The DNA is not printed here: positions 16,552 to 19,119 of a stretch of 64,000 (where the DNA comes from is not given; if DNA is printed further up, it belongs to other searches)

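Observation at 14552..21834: uvrB appears co-transcribed with a NERD-like/tandem-pseudokinase membrane protein, a Crp-like regulator, a WD40 protein and a phosphodiester glycosidase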

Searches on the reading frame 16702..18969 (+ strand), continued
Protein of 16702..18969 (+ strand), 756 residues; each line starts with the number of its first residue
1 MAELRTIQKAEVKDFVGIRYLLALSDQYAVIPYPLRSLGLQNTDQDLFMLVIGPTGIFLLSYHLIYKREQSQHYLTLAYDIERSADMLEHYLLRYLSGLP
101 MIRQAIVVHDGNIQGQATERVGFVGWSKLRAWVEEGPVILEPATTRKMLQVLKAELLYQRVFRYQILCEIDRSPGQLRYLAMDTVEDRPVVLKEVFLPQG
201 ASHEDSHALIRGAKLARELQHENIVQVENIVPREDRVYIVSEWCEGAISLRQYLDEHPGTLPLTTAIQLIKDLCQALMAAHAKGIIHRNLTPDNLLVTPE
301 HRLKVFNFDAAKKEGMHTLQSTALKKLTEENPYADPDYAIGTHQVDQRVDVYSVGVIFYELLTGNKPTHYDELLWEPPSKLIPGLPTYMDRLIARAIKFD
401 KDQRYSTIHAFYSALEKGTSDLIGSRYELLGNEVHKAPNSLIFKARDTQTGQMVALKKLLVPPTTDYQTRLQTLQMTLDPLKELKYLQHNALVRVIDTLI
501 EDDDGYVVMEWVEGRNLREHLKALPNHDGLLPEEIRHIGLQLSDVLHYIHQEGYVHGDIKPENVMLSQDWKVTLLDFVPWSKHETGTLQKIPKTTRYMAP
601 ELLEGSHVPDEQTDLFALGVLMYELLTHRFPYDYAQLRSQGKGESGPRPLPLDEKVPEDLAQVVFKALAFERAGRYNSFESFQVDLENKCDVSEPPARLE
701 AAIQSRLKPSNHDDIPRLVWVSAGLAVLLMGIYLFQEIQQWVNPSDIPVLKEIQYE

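Call 28: find_encoding_contigs(protein=P0015, flank=8000, max_places=1)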
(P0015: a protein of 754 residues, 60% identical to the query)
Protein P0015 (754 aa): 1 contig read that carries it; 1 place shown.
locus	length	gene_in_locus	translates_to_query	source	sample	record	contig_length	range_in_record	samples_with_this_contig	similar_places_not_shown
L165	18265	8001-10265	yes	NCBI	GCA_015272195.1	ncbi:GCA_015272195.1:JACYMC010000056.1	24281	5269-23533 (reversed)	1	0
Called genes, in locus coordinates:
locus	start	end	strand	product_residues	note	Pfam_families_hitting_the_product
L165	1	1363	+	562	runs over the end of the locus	PF04326:SLFN_AlbA_2, PF13749:HATPase_c_4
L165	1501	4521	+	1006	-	PF04851:ResIII, PF00270:DEAD (weak), PF19778:RE_endonuc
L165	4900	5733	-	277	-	-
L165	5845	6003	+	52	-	PF02416:TatA_B_E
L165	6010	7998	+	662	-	PF04851:ResIII, PF17757:UvrB_inter, PF27431:UvrB_3rd, PF00271:Helicase_C, PF12344:UvrB, PF02151:UVR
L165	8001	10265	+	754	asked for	PF00069:Pkinase, PF01636:APH (faint), PF07714:PK_Tyr_Ser-Thr, PF03109:ABC1 (faint), PF06293:Kdo (faint), PF14531:Kinase-like (faint), PF00069:Pkinase, PF07714:PK_Tyr_Ser-Thr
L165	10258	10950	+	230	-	PF00027:cNMP_binding, PF13545:HTH_Crp_2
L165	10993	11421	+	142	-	PF00460:Flg_bb_rod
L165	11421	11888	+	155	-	PF00460:Flg_bb_rod, PF06429:Flg_bbr_C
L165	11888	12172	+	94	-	PF02049:FliE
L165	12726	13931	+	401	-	-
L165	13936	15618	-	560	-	PF20154:LNT_N, PF00795:CN_hydrolase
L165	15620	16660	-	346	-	PF01704:UDPGP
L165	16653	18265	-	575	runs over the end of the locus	PF00753:Lactamase_B, PF23023:Anti-Pycsar_Apyc1 (weak), PF12706:Lactamase_B_2, PF22505:RNase_J_b_CASP, PF07521:RMMBL, PF17770:RNase_J_C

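Call 29: find_encoding_contigs(protein=P0018, flank=8000, max_places=1)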
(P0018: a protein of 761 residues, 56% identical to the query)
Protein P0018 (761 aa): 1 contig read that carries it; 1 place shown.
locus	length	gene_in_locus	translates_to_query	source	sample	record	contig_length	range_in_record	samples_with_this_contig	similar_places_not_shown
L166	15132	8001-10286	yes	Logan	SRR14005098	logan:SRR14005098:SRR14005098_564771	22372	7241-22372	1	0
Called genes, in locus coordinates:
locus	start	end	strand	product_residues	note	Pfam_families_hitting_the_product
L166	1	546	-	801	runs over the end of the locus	PF00069:Pkinase, PF07714:PK_Tyr_Ser-Thr, PF03109:ABC1 (weak), PF20250:FapA_N, PF03775:MinC_C (faint), PF03961:FapA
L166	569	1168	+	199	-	PF13302:Acetyltransf_3, PF00583:Acetyltransf_1, PF13420:Acetyltransf_4 (weak)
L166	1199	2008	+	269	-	PF00561:Abhydrolase_1, PF12146:Hydrolase_4, PF12697:Abhydrolase_6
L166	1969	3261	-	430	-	PF12228:DUF3604 (faint)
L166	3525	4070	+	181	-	-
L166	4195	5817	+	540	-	PF00989:PAS, PF13426:PAS_9, PF08447:PAS_3 (weak), PF00512:HisKA, PF02518:HATPase_c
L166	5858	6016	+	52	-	PF02416:TatA_B_E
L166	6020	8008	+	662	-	PF04851:ResIII, PF17757:UvrB_inter, PF27431:UvrB_3rd, PF00271:Helicase_C, PF12344:UvrB, PF02151:UVR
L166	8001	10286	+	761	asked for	PF00069:Pkinase, PF07714:PK_Tyr_Ser-Thr, PF01636:APH (faint), PF03109:ABC1 (faint), PF06293:Kdo (weak), PF14531:Kinase-like (faint), PF00069:Pkinase, PF07714:PK_Tyr_Ser-Thr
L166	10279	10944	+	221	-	PF00027:cNMP_binding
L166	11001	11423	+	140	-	PF00460:Flg_bb_rod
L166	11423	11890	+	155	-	PF00460:Flg_bb_rod, PF06429:Flg_bbr_C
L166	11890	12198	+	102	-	PF02049:FliE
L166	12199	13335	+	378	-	PF20706:GT4-conflict, PF00534:Glycos_transf_1, PF13692:Glyco_trans_1_4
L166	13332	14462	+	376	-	PF01041:DegT_DnrJ_EryC1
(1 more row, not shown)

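Call 30: find_encoding_contigs(protein=P0007, flank=8000, max_places=1)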
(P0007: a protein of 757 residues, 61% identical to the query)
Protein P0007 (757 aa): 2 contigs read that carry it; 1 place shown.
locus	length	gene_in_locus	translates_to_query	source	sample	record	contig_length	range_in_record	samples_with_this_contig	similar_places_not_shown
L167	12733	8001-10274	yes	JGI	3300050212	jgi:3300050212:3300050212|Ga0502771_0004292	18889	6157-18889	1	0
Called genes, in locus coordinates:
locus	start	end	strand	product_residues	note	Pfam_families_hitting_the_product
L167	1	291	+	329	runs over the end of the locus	PF00072:Response_reg, PF00989:PAS (weak), PF13188:PAS_8 (weak)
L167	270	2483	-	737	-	PF00350:Dynamin_N, PF01926:MMR_HSR1 (faint), PF24564:DUF7605 (weak)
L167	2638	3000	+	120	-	-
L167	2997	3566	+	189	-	PF00156:Pribosyltran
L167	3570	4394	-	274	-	-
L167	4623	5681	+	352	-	-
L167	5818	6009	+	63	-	PF02416:TatA_B_E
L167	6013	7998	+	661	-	PF04851:ResIII, PF17757:UvrB_inter, PF27431:UvrB_3rd, PF00271:Helicase_C, PF12344:UvrB, PF02151:UVR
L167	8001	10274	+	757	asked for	PF00069:Pkinase, PF07714:PK_Tyr_Ser-Thr, PF03109:ABC1 (faint), PF06293:Kdo (faint), PF00069:Pkinase, PF07714:PK_Tyr_Ser-Thr, PF14531:Kinase-like (weak)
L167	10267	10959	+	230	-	PF00027:cNMP_binding, PF13545:HTH_Crp_2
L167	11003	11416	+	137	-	-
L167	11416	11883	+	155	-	PF00460:Flg_bb_rod, PF06429:Flg_bbr_C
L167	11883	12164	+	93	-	PF02049:FliE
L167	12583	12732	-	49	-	?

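Call 31: find_encoding_contigs(protein=P0017, flank=8000, max_places=1)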
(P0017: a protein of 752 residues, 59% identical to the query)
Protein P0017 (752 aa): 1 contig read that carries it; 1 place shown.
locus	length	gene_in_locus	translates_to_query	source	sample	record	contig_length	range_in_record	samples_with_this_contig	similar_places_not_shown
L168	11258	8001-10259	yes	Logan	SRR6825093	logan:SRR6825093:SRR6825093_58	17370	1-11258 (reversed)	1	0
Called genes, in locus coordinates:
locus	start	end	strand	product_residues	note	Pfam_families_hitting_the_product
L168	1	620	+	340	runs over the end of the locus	PF00512:HisKA, PF02518:HATPase_c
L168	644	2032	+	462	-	PF04851:ResIII (weak), PF00270:DEAD, PF00271:Helicase_C, PF16124:RecQ_Zn_bind (weak)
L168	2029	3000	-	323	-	-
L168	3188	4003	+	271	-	-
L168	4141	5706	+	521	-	PF00989:PAS (weak), PF08448:PAS_4 (faint), PF13188:PAS_8 (faint), PF13426:PAS_9 (weak), PF00512:HisKA, PF02518:HATPase_c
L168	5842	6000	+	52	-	PF02416:TatA_B_E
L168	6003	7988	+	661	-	PF00270:DEAD (faint), PF04851:ResIII, PF17757:UvrB_inter, PF27431:UvrB_3rd, PF00271:Helicase_C, PF12344:UvrB, PF02151:UVR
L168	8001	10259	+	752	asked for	PF01636:APH (faint), PF00069:Pkinase, PF07714:PK_Tyr_Ser-Thr, PF03109:ABC1 (faint), PF06293:Kdo (faint), PF14531:Kinase-like (faint), PF00069:Pkinase, PF07714:PK_Tyr_Ser-Thr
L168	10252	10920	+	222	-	PF00027:cNMP_binding, PF13545:HTH_Crp_2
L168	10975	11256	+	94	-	?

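Call 37: search_protein_families(library=pfam, proteins=[L008:9458-12271:+, L008:12541-13491:+, L008:13043-14347:+, L008:12439-13371:-, L009:7392-10199:+, L009:10262-11278:-, L009:11049-12350:+, L009:11286-12461:-, L010:7848-9341:+, L010:6567-7868:-], max_evalue=0.001)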
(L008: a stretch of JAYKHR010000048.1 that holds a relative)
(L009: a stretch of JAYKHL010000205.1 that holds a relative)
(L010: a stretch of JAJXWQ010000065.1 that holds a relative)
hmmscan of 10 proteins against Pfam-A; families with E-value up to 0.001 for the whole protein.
L008:9458-12271:+ (938 aa): 9 families
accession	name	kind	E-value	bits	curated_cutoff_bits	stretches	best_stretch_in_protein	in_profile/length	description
PF00069.31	Pkinase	-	1.9e-83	280.3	31.7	2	479-718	13-254/263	Protein kinase domain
PF07714.23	PK_Tyr_Ser-Thr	-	1.2e-58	198.9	23.1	2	486-715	24-248/258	Protein tyrosine and serine/threonine kinase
PF08378.17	NERD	-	9e-14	52.4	22.1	1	13-126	4-111/111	Nuclease-related domain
PF01636.29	APH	-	3.2e-10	40.6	23.2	1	582-621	158-203/239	Phosphotransferase enzyme family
PF06293.20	Kdo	-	8.6e-10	38.8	21.3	1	545-613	93-167/207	Lipopolysaccharide kinase (Kdo/WaaP) family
PF03109.22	ABC1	-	3.3e-09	36.7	22.9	1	544-626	143-225/244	ABC1 atypical kinase-like domain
PF14531.12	Kinase-like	-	3e-06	27.1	25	0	282-351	126-197/289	Kinase-like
PF17667.7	Pkinase_fungal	-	6e-05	22.4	24.1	0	586-647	304-371/387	Fungal protein kinase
PF01163.29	RIO1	-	0.00066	19.8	22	0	545-622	82-158/187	RIO domain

L008:12541-13491:+ (317 aa): 0 families

L008:13043-14347:+ (435 aa): 0 families

L008:12439-13371:- (311 aa): 5 families
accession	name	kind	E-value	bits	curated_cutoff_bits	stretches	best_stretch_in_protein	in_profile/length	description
PF00583.31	Acetyltransf_1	-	5.4e-10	40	20.7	1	205-280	33-111/116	Acetyltransferase (GNAT) family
PF13508.13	Acetyltransf_7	-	1.6e-08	35.2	27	1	208-280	6-77/84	Acetyltransferase (GNAT) domain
PF13480.13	Acetyltransf_6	-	1.6e-05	25.5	22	1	183-268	54-135/143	Acetyltransferase (GNAT) domain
PF08445.16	FR47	-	0.0001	22.7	22.1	1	220-279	14-71/86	FR47-like protein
PF13673.13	Acetyltransf_10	-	0.00013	22.4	23.6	1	208-269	34-92/128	Acetyltransferase (GNAT) domain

L009:7392-10199:+ (936 aa): 9 families
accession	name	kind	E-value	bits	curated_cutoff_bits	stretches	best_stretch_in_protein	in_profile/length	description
PF00069.31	Pkinase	-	3e-83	279.7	31.7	2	479-718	13-254/263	Protein kinase domain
PF07714.23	PK_Tyr_Ser-Thr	-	2.5e-57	194.6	23.1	2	486-715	24-248/258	Protein tyrosine and serine/threonine kinase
PF08378.17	NERD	-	1.8e-13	51.4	22.1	1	13-126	4-111/111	Nuclease-related domain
PF06293.20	Kdo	-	7e-11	42.4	21.3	1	545-612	93-166/207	Lipopolysaccharide kinase (Kdo/WaaP) family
PF03109.22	ABC1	-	2.2e-09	37.3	22.9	1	544-622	143-221/244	ABC1 atypical kinase-like domain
PF01636.29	APH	-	8.1e-09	36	23.2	0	587-615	167-197/239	Phosphotransferase enzyme family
PF14531.12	Kinase-like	-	1.8e-07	31.2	25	0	281-344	125-190/289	Kinase-like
PF17667.7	Pkinase_fungal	-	7e-06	25.4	24.1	1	587-652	305-376/387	Fungal protein kinase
PF01163.29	RIO1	-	0.00033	20.8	22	0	545-620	82-156/187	RIO domain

L009:10262-11278:- (339 aa): 5 families
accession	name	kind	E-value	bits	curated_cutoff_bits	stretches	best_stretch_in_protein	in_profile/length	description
PF00583.31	Acetyltransf_1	-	3.5e-11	43.8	20.7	1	202-278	32-111/116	Acetyltransferase (GNAT) family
PF13508.13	Acetyltransf_7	-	1.8e-08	35.1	27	1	205-278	5-77/84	Acetyltransferase (GNAT) domain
PF08445.16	FR47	-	1.7e-06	28.4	22.1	1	224-278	19-72/86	FR47-like protein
PF13673.13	Acetyltransf_10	-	4.9e-05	23.8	23.6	1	205-269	33-96/128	Acetyltransferase (GNAT) domain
PF13480.13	Acetyltransf_6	-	8.8e-05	23.1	22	1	178-269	47-138/143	Acetyltransferase (GNAT) domain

L009:11049-12350:+ (434 aa): 0 families

L009:11286-12461:- (392 aa): 0 families

L010:7848-9341:+ (498 aa): 0 families

L010:6567-7868:- (434 aa): 1 family
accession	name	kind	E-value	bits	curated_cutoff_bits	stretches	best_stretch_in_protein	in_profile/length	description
PF07690.21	MFS_1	-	5.9e-28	98.2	33.4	2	251-430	3-182/347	Major Facilitator Superfamily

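Call 69: predict_structure(alignment_id=A1)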
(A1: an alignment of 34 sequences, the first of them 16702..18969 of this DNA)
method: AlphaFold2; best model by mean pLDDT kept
length: 756 residues; sequences in the alignment: 34
mean_pLDDT: 80.7   pTM: 0.65
mean pLDDT of the five models: 80.7, 80.5, 79.0, 78.6, 77.8
residues with pLDDT >= 90: 224; 70-90: 389; 50-70: 92; < 50: 51
segments of 3 or more residues with pLDDT < 50: 1-13, 587-590, 690-714, 754-756
pLDDT, mean of each block of 10 residues (from residue 1): 43 53 73 76 71 91 71 83 90 87 89 79 86 86 86 60 81 88 82 81 73 87 91 85 91 84 92 95 89 92 89 68 72 78 78 94 85 82 86 90 91 89 87 79 92 92 87 89 85 90 91 88 81 90 92 85 87 77 57 74 77 92 91 72 64 86 91 89 80 40 40 60 90 82 54 49
secondary structure, 60 per line:
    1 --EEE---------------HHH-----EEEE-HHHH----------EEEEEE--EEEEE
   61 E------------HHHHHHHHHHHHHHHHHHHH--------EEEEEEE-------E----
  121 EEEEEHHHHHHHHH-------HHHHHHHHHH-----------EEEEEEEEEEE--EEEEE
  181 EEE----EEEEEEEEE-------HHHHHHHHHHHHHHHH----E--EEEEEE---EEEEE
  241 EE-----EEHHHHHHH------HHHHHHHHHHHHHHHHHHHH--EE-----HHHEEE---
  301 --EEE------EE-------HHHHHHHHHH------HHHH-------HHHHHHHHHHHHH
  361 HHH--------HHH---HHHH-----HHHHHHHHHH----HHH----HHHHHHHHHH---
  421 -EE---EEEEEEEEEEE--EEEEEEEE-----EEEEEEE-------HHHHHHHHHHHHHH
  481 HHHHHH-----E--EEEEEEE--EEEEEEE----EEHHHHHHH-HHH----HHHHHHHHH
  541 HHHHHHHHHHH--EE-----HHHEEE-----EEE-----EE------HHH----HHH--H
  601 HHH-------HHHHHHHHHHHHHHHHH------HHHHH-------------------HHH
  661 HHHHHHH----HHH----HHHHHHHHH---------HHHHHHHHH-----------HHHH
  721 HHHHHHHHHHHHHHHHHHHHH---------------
elements in order (helices of 4 or more, strands of 3 or more residues): E3-5 E29-32 H34-37 E48-53 E56-61 H74-93 E102-108 E121-125 H126-134 H142-151 E163-173 E176-183 E188-196 H204-219 E227-232 E236-242 H250-256 H263-282 E295-297 E303-305 H321-330 H337-340 H348-363 H378-381 H387-396 H408-417 E427-437 E440-447 E453-459 H467-486 E495-501 E504-510 H517-523 H532-551 E564-566 E572-574 H600-603 H611-627 H634-638 H658-667 H679-687 H697-705 H717-741
